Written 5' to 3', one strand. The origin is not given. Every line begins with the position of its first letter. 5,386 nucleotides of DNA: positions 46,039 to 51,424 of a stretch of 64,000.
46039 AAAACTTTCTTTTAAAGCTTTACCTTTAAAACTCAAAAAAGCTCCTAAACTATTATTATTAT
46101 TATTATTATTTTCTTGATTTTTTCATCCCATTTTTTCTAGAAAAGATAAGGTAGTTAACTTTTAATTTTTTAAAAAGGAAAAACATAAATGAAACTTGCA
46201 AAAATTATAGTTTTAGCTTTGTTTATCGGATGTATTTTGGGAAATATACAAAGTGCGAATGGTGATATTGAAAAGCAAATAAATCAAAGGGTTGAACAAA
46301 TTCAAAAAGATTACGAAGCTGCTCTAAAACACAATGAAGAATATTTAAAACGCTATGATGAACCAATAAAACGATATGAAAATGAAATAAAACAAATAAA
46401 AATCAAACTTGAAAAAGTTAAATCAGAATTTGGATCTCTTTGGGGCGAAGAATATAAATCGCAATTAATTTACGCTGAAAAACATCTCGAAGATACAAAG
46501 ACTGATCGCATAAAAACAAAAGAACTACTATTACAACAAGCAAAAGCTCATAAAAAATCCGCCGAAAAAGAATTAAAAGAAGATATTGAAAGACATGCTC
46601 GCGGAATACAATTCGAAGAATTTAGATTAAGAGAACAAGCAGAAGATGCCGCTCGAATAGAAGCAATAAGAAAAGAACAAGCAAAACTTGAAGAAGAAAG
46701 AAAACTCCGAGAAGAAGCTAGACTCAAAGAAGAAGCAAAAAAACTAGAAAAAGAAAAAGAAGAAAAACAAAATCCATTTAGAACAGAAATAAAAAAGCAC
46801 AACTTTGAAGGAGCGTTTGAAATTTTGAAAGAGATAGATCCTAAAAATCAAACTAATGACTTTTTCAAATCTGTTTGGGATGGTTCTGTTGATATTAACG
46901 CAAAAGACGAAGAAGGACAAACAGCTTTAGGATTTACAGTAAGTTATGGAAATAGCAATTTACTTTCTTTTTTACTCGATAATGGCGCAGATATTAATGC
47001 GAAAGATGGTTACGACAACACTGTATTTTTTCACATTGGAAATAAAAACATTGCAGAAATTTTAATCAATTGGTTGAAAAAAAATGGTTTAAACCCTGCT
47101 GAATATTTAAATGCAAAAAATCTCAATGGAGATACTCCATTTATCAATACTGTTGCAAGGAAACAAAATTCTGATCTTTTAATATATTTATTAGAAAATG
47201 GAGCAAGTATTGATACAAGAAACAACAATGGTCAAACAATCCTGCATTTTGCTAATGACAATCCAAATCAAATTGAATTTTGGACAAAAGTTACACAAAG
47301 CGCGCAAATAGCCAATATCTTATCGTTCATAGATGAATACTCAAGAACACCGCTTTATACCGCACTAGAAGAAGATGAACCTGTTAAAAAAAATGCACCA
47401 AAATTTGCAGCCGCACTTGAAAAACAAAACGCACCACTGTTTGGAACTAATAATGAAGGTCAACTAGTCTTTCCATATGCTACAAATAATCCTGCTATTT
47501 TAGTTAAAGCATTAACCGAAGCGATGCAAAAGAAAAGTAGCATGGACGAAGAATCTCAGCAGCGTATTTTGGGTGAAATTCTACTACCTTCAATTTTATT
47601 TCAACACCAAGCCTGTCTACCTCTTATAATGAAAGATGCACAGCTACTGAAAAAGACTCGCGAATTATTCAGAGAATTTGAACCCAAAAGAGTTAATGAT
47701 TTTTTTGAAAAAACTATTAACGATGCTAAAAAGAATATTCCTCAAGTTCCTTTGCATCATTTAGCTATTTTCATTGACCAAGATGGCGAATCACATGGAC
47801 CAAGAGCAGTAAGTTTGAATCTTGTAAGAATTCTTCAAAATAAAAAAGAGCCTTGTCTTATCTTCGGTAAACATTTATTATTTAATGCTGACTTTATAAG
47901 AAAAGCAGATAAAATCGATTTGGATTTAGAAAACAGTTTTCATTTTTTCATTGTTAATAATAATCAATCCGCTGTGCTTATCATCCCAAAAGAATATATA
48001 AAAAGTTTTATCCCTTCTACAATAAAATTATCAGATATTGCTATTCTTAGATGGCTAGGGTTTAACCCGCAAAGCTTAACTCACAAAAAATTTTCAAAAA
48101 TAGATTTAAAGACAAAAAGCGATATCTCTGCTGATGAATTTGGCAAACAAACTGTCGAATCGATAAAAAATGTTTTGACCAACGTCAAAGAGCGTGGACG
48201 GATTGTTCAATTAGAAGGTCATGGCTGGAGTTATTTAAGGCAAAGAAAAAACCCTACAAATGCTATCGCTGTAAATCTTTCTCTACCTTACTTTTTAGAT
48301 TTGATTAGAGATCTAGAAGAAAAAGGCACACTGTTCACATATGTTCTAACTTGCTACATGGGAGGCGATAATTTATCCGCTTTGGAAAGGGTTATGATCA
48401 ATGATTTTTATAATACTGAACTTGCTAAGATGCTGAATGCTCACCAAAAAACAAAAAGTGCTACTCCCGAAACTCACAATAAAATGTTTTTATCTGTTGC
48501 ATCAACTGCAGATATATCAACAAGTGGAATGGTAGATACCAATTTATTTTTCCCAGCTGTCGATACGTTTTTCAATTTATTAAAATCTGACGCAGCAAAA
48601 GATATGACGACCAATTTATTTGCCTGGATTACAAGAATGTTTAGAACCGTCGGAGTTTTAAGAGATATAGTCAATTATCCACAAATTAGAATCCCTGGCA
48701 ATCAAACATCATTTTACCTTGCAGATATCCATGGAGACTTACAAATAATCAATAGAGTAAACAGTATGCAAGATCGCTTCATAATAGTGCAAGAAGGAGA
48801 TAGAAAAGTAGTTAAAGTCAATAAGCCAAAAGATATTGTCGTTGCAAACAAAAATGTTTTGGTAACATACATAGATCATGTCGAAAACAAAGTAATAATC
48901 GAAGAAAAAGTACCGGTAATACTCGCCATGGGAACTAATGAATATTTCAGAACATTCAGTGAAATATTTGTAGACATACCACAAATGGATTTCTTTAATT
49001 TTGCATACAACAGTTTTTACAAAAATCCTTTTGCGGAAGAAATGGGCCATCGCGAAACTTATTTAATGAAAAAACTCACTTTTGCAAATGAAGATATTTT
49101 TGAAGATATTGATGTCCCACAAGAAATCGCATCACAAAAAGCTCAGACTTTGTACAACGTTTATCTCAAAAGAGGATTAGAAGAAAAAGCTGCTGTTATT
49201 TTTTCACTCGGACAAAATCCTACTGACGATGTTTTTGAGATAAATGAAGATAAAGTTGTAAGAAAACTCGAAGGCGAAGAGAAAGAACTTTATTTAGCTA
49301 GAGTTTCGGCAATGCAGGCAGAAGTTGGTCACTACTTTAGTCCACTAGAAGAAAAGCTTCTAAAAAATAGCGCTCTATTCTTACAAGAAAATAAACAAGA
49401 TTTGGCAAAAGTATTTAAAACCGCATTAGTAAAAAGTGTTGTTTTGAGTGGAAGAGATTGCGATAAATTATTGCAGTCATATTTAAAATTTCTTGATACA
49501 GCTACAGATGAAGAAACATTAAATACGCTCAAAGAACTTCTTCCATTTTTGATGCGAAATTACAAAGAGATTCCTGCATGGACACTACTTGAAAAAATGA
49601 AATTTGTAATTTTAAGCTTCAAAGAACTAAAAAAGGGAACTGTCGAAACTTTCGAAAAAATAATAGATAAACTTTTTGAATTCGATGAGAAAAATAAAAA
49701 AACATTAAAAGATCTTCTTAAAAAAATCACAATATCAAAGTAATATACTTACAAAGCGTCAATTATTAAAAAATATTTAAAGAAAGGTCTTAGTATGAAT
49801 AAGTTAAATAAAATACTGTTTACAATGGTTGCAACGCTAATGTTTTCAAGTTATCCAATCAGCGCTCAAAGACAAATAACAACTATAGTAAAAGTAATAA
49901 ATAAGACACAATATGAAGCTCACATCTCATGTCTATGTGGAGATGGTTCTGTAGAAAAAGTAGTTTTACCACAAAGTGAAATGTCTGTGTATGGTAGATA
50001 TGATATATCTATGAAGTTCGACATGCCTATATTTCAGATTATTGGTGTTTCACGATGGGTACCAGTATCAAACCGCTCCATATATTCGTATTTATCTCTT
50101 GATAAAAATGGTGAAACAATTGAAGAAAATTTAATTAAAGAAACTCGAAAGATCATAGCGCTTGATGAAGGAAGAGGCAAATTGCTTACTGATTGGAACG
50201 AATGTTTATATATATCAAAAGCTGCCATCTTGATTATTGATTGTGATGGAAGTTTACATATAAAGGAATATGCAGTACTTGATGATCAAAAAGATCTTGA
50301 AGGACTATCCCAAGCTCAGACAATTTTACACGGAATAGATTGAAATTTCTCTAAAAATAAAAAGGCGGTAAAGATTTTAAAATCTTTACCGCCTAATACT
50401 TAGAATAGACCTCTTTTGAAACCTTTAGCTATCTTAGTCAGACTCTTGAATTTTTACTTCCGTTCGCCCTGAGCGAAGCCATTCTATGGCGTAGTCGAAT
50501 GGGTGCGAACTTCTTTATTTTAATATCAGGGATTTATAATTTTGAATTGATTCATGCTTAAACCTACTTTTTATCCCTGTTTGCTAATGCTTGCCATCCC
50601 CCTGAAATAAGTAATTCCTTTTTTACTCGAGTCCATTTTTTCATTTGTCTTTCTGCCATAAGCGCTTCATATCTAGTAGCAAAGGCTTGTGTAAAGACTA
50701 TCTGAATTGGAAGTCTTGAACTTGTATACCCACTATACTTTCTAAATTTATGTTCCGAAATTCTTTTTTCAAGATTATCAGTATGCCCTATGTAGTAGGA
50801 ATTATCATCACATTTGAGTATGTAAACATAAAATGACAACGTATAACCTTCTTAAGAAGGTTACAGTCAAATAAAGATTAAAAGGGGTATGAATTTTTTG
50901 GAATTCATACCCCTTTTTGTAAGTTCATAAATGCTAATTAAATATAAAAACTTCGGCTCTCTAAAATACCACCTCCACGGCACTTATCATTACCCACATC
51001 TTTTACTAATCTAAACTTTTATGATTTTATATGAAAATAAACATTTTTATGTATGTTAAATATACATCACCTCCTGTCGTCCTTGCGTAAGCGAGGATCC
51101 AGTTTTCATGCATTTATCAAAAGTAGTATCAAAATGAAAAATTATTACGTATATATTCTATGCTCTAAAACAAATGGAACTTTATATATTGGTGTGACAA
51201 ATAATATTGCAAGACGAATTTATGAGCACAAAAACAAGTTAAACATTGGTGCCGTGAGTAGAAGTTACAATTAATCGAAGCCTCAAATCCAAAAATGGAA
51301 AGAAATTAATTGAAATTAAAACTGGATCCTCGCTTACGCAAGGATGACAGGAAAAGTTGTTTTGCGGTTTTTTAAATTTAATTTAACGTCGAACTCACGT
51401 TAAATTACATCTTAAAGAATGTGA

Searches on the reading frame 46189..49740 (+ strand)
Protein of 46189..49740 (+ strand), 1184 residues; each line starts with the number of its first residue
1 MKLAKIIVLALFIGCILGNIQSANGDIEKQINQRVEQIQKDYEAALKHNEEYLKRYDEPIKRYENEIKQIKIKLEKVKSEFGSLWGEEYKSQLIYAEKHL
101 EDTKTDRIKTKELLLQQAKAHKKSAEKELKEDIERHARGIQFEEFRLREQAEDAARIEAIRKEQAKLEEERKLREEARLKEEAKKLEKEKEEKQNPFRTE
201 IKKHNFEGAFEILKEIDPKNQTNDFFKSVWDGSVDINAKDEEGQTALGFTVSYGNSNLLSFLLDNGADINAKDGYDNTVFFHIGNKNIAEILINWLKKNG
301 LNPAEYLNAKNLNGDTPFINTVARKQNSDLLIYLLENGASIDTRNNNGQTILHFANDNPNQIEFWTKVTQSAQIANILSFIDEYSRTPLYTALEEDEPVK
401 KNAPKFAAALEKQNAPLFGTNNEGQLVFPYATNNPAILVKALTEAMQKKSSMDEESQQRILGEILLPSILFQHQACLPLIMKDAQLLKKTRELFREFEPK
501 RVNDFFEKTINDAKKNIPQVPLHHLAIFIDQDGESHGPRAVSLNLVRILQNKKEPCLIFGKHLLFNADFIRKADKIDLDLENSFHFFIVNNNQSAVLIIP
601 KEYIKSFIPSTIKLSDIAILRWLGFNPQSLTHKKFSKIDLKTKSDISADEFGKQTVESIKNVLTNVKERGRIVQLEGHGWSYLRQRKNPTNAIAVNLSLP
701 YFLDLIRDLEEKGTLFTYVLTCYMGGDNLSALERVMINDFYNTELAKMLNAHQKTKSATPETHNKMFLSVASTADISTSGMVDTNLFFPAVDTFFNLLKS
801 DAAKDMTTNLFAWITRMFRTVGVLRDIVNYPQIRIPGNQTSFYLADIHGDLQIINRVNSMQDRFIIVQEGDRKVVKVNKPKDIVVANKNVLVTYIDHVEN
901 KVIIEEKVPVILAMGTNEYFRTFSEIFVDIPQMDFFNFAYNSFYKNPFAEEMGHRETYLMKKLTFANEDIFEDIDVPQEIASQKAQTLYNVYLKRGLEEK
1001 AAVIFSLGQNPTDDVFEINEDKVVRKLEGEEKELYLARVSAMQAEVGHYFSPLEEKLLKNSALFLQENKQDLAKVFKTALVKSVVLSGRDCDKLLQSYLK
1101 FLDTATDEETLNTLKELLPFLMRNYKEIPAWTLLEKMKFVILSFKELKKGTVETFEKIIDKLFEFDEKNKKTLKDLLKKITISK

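Call 5: search_protein_families(library=pfam, proteins=[window:46189-49740:+], max_evalue=1)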
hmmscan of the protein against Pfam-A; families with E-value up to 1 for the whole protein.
window:46189-49740:+ (1184 aa): 6 families
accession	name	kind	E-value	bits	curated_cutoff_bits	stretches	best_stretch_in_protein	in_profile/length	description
PF13857.12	Ank_5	-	2.4e-13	50.5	27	2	232-279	5-52/56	Ankyrin repeats (many copies)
PF12796.13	Ank_2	-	2.8e-13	50.7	27.3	2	285-360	9-71/90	Ankyrin repeats (3 copies)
PF13637.12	Ank_4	-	2.3e-12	47.2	22.7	3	329-355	11-37/50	Ankyrin repeats (many copies)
PF00023.36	Ank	-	1e-08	35.4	21.1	2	243-273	2-32/33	Ankyrin repeat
PF13606.12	Ank_3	-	1.1e-07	32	22.3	1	242-271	1-30/30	Ankyrin repeat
PF19483.4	DUF6019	-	0.4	11.2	23.6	0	1147-1179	27-59/63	Family of unknown function (DUF6019)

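Call 6: search_protein_families(library=ncbifam, proteins=[window:46189-49740:+], max_evalue=1)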
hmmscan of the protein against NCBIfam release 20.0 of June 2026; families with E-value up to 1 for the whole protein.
window:46189-49740:+ (1184 aa): 10 families
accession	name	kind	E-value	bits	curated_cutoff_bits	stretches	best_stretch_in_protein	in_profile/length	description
NF043023.1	T4SS_AnkH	equivalog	4.1e-07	29.1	600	2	232-274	54-96/467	Dot/Icm T4SS effector AnkH/LegA3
NF043029.1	T4SS_AnkY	equivalog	8.9e-07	27.7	600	2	233-280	481-528/543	Dot/Icm T4SS effector AnkY/LegA9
NF043019.1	T4SS_AnkC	equivalog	4.1e-05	22.6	450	1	192-273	80-157/459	Dot/Icm T4SS effector AnkC/LegA12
NF043022.1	T4SS_AnkG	equivalog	9.6e-05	21.3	500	1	307-362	392-450/455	Dot/Icm T4SS effector AnkG/AnkZ/LegA7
NF038106.1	gamma_NF038106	equivalog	0.0011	19.1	50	0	330-365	51-86/93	PA4642 family protein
NF041931.2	MzaA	equivalog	0.002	17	800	2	304-360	25-81/726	MZA anti-phage system associated sigma-70 family RNA polymerase sigma factor MzaA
NF004531.0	PRK05878.1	equivalog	0.17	10.4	456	1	719-821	48-150/534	pyruvate, phosphate dikinase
TIGR02169.1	SMC_prok_A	equivalog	0.51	7.9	729.4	1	20-205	722-908/1165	chromosome segregation protein SMC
NF033930.1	pneumo_PspA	exception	0.6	8.7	850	0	32-242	50-258/659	pneumococcal surface protein A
TIGR02116.1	toxin_Txe_YoeB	equivalog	0.66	10.2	51.8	0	36-86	3-53/80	Txe/YoeB family addiction module toxin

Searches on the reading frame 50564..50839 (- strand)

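Call 88: search_protein_families(library=pfam, proteins=[window:50564-50839:-], max_evalue=0.01)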
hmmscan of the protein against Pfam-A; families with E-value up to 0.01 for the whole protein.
window:50564-50839:- (91 aa): 3 families
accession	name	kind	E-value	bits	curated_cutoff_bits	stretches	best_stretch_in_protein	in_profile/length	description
PF01541.30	GIY-YIG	-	1.1e-16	61.3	22.6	1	3-72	2-74/78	GIY-YIG catalytic domain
PF10544.15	T5orf172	-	0.00097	20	20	1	4-64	2-61/101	T5orf172 domain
PF21418.3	LinB-like_C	-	0.0055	16.9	27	1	15-48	55-88/124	Lincosamide nucleotidyltransferase-like, C-terminal domain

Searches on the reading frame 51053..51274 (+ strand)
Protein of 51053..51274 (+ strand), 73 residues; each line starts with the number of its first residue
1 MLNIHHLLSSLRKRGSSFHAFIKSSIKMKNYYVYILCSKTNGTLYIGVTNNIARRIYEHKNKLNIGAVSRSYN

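Call 88: search_protein_families(library=pfam, proteins=[window:51053-51274:+], max_evalue=0.01)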
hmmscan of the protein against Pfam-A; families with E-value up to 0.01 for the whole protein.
window:51053-51274:+ (73 aa): 2 families
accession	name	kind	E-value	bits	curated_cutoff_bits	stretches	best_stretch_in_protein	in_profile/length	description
PF01541.30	GIY-YIG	-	2.2e-10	41.1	22.6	1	30-69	1-40/78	GIY-YIG catalytic domain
PF10544.15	T5orf172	-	0.0058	17.6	20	1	32-61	2-33/101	T5orf172 domain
